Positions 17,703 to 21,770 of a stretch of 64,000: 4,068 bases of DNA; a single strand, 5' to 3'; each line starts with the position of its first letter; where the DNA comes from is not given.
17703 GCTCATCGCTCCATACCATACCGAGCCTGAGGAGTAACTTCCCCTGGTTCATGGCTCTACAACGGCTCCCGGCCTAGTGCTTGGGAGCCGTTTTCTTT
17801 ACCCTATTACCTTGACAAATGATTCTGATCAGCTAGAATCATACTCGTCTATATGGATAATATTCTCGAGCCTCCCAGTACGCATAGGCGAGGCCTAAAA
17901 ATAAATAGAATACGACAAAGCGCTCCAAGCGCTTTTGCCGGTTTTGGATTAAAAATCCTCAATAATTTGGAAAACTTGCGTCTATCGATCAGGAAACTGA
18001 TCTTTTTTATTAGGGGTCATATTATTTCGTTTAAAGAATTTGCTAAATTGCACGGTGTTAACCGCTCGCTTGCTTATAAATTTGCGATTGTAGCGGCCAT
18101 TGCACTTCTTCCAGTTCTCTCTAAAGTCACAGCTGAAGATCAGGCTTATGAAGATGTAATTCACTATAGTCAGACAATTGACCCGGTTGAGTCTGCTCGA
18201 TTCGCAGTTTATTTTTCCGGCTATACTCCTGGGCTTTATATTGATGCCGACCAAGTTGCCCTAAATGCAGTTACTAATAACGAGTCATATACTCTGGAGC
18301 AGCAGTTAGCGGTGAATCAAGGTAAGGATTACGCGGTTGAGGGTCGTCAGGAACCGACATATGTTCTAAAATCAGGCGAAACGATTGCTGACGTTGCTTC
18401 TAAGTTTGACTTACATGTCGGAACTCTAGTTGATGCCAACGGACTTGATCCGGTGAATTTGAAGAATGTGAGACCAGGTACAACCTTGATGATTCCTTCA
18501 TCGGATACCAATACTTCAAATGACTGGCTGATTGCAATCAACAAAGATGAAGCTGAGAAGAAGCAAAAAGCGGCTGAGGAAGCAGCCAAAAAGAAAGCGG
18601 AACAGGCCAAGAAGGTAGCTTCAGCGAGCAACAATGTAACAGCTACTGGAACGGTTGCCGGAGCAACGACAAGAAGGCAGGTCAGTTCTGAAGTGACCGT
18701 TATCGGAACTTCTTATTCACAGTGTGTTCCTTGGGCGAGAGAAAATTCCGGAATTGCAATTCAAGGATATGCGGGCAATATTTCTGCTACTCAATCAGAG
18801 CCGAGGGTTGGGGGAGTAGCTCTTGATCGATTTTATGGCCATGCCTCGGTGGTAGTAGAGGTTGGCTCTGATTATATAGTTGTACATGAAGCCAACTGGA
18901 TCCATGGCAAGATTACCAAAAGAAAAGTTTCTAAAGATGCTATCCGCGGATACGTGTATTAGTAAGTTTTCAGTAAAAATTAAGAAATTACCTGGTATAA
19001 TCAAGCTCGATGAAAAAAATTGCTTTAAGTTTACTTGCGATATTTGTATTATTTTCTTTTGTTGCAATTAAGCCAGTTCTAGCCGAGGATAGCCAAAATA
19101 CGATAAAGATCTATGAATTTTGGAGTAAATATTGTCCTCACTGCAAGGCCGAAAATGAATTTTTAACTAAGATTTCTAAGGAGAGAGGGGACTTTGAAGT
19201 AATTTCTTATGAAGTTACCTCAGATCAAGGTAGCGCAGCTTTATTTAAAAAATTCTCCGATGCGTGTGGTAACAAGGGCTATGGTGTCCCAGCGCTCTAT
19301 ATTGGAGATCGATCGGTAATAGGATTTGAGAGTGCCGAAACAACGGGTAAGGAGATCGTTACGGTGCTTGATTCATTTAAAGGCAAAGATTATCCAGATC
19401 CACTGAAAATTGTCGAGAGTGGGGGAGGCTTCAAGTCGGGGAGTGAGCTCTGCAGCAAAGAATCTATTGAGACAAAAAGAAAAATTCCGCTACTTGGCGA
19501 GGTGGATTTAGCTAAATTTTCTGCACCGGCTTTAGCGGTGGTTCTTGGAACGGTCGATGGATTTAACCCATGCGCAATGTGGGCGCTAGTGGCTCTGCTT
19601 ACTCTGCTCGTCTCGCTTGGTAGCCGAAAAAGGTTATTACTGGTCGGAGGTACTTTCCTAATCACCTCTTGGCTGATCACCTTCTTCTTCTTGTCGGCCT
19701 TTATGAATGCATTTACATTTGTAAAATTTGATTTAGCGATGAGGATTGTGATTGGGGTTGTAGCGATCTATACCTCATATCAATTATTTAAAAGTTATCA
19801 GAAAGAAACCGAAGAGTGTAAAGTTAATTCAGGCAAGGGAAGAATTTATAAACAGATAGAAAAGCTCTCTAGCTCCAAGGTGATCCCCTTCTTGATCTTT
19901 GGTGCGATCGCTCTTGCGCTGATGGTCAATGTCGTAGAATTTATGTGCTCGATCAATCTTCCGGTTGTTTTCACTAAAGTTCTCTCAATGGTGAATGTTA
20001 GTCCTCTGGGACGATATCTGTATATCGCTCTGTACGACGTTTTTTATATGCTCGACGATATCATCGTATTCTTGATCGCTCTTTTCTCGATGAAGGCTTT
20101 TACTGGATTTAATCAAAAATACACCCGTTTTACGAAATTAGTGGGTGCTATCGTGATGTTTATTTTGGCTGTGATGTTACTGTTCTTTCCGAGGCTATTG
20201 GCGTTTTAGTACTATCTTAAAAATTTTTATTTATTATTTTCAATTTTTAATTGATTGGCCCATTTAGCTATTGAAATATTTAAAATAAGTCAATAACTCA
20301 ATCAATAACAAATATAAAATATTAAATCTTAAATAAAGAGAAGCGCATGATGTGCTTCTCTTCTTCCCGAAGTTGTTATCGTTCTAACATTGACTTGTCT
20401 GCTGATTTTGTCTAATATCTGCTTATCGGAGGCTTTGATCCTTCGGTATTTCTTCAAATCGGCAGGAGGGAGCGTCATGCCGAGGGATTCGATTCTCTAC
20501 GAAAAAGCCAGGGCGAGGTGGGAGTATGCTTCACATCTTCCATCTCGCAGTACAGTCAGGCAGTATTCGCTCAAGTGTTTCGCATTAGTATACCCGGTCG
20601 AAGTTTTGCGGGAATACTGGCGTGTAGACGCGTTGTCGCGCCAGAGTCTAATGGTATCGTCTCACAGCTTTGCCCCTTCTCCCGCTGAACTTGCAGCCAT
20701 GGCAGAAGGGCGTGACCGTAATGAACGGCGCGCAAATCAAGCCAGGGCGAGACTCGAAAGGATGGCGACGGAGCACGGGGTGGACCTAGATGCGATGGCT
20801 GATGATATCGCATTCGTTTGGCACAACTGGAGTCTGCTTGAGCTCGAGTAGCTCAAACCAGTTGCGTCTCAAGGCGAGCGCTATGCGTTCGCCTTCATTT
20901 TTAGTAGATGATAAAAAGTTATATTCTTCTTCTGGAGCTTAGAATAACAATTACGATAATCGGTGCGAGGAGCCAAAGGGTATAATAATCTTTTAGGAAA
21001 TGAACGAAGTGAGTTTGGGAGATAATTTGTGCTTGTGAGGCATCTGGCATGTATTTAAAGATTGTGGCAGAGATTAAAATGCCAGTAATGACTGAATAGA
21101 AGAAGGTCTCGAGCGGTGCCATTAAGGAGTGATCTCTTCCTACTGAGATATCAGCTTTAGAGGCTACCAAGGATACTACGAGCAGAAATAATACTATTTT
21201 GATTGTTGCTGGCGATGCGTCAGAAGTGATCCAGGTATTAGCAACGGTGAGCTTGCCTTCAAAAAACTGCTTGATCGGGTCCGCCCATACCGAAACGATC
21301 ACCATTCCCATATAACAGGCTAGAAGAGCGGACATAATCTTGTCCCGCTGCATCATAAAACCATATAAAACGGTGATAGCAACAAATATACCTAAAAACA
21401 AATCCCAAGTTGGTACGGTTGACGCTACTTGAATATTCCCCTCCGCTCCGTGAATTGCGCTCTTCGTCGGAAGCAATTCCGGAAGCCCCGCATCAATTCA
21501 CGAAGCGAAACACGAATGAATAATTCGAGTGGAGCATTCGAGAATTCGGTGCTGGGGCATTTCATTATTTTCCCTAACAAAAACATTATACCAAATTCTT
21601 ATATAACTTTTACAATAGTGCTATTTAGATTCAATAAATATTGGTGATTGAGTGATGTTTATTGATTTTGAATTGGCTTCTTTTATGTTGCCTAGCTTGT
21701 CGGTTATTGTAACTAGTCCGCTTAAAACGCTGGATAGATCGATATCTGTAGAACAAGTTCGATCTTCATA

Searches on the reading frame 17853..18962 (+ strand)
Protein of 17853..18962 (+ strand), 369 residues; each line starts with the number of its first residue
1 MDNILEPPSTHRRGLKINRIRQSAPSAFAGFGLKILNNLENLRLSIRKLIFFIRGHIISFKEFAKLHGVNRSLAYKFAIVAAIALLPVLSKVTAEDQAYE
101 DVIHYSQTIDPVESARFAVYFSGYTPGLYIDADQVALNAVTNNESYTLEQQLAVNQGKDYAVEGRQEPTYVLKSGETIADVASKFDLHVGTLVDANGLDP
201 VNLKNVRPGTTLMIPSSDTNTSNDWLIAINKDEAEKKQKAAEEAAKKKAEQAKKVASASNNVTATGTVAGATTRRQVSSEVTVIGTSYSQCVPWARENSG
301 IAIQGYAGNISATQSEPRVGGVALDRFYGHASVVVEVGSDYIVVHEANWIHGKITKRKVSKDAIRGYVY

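Call 94: search_protein_families(library=pfam, proteins=[window:17853-18962:+], max_evalue=0.001)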
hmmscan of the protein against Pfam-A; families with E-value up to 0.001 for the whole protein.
window:17853-18962:+ (369 aa): 2 families
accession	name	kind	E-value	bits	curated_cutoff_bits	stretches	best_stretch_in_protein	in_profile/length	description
PF01476.26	LysM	-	1.5e-06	28.5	20.9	1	170-215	1-43/43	LysM domain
PF23473.1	LysM3_LYK4_5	-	1.1e-05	25.8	29.3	1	169-215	4-47/48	LYK4/5 LysM3 domain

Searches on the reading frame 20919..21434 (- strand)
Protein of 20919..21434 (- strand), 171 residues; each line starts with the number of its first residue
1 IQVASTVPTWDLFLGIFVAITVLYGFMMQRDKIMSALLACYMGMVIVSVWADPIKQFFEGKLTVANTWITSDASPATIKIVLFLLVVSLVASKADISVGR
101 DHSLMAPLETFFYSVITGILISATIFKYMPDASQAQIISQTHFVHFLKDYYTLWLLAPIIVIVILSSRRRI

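Call 12: search_protein_families(library=pfam, proteins=[window:20919-21434:-], max_evalue=0.01)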
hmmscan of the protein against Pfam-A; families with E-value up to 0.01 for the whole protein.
window:20919-21434:- (171 aa): 0 families

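Call 43: find_homologous_proteins(query=window:20919-21434:-)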
Query window:20919-21434:- (171 aa): 81 proteins with E <= 0.001 among 206 candidates.
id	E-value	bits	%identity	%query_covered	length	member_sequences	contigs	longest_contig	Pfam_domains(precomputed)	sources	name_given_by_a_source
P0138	6.0e-87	308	82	100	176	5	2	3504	-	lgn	-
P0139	2.8e-84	299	86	94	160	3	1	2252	-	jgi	jgi:uncharacterized membrane protein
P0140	2.0e-82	293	83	94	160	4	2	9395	-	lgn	-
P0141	3.1e-80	286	81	93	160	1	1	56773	-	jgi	-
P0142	9.1e-80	284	81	94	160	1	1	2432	-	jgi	jgi:hypothetical protein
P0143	1.1e-79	284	82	93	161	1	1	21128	-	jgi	-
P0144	6.9e-79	282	80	92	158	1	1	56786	-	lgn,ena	-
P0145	8.9e-79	281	81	93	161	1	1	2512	-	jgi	-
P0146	1.3e-78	281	81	93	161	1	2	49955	-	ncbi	ncbi:MAG: hypothetical protein ABH810_01365 [bacterium]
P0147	5.4e-78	279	72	100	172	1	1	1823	-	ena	-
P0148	3.0e-77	276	88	84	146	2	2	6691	-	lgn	-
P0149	5.0e-76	272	87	84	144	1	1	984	-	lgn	-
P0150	5.6e-76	272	73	99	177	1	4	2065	-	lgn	-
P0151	2.4e-75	270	70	100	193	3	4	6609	-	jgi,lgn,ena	-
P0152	3.6e-75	270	78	94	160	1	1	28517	-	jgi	-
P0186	6.9e-67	243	71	92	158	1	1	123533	-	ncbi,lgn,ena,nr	ncbi:MAG: hypothetical protein OEV37_00590 [Candidatus Berkelbacteria bacterium]|nr:hypothetical pro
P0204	1.3e-58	216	68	84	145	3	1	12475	-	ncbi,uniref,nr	ncbi:MAG: hypothetical protein BWY43_00374 [candidate division WS2 bacterium ADurb.Bin280]|uniref:Un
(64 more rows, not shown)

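Call 47: find_encoding_contigs(protein=P0143, flank=10000, max_places=1)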
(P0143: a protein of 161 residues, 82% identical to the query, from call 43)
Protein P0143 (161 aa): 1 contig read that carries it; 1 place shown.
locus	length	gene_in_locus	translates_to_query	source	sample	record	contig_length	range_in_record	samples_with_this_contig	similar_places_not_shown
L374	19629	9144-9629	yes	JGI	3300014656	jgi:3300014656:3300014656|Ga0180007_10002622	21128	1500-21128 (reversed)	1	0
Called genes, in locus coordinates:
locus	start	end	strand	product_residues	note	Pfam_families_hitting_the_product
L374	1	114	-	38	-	?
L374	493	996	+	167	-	-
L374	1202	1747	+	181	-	PF09827:CRISPR_Cas2 (faint), PF20803:PaaX_M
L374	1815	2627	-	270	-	PF23023:Anti-Pycsar_Apyc1 (faint), PF00753:Lactamase_B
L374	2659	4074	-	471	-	PF03772:Competence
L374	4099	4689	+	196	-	-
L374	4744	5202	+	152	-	PF01025:GrpE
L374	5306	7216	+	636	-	PF00012:HSP70, PF06723:MreB_Mbl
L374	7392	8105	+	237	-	-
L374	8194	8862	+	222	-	PF00226:DnaJ, PF01556:DnaJ_C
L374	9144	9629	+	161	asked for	-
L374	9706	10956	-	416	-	-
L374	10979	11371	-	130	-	-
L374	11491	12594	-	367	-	PF01476:LysM (weak)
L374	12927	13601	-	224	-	-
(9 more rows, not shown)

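Call 80: find_encoding_contigs(protein=P0186, flank=10000, max_places=2)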
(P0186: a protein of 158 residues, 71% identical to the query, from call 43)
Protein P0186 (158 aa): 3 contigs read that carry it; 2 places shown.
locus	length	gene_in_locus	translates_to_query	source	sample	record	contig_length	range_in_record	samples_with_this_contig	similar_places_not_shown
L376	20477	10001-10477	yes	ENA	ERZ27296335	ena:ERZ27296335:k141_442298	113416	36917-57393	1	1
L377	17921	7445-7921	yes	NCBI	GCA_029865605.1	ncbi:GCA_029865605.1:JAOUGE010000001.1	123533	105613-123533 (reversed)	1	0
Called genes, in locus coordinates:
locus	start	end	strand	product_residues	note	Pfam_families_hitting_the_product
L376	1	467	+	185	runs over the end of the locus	PF01330:RuvA_N, PF14520:HHH_5, PF07499:RuvA_C (faint)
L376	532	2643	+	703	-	PF17191:RecG_wedge, PF01336:tRNA_anti-codon (faint), PF00270:DEAD, PF04851:ResIII, PF00271:Helicase_C, PF22590:Cas3-like_C_2 (weak)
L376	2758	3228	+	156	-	-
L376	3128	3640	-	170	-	-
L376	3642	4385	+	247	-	-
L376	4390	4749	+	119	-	-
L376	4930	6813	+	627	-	PF00012:HSP70, PF06723:MreB_Mbl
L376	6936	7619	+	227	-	-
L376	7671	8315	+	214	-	PF00226:DnaJ, PF01556:DnaJ_C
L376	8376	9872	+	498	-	PF02446:Glyco_hydro_77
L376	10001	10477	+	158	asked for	-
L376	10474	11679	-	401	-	-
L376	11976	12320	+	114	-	PF02311:AraC_binding (weak), PF07883:Cupin_2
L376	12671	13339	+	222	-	-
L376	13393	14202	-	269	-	-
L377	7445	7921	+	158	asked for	-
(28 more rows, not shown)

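Call 81: find_encoding_contigs(protein=P0204, flank=10000, max_places=2)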
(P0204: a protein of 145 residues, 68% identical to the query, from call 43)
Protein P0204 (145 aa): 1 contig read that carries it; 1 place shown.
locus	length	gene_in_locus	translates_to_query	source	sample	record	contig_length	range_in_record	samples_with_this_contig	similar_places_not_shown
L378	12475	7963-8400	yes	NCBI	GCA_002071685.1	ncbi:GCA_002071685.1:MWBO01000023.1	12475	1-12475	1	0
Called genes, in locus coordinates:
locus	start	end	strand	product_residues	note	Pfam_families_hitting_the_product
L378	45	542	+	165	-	-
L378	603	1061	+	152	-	PF01025:GrpE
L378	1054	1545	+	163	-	PF04024:PspC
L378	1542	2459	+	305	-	PF18917:LiaI-LiaF-like_TM1, PF22570:LiaF-TM, PF17115:Toast_rack_N (weak)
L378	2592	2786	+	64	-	-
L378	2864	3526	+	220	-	-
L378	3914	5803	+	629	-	PF00012:HSP70, PF06723:MreB_Mbl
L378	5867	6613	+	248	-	-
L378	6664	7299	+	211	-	PF00226:DnaJ, PF01556:DnaJ_C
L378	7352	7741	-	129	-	-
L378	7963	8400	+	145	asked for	-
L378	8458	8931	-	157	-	-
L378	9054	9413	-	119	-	PF06397:Desulfoferrod_N, PF01880:Desulfoferrodox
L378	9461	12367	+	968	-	-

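Call 106: search_protein_families(library=ncbifam, proteins=[window:20919-21434:-], max_evalue=0.01)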
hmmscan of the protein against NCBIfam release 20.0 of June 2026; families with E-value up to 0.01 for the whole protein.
window:20919-21434:- (171 aa): 0 families

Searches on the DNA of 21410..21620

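Call 62: search_rna_families(source=window, start=21410, end=21620, threshold=evalue, max_evalue=10)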
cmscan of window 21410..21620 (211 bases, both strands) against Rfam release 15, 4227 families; matches with E-value up to 10: 8.
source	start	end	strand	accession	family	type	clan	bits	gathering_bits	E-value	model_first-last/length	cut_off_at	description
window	21545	21604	+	RF02403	Afu_328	Gene; snRNA; snoRNA; CD-box;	-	13.6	70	9.8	1-73/73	no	A. fumigatus snoRNA Afu_328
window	21544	21593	-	RF01120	sR33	Gene; snRNA; snoRNA; CD-box;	-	13.3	37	1.5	1-55/55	no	Small nucleolar RNA sR33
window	21442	21509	-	RF00743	mir-308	Gene; miRNA;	-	12.8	60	6.1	1-63/63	no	mir-308 microRNA precursor family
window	21440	21471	-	RF01273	sR34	Gene; snRNA; snoRNA; CD-box;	-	12.7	40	5.4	1-54/54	no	Small nucleolar RNA sR34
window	21436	21516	-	RF01667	rox1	Cis-reg;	-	12.7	58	7.6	1-59/59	no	Drosophila rox1 ncRNA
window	21459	21552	+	RF02615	BSR0626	Gene; sRNA;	-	11.8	155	10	1-128/128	no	Brucella sRNA 0626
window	21482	21598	-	RF02453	ncr952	Gene; sRNA;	-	11.7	100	2.2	1-143/143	no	Bacillus sRNA ncr952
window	21493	21536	+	RF01727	SAM-SAH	Cis-reg; riboswitch;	-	9.8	40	8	1-49/49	no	SAM/SAH riboswitch aptamer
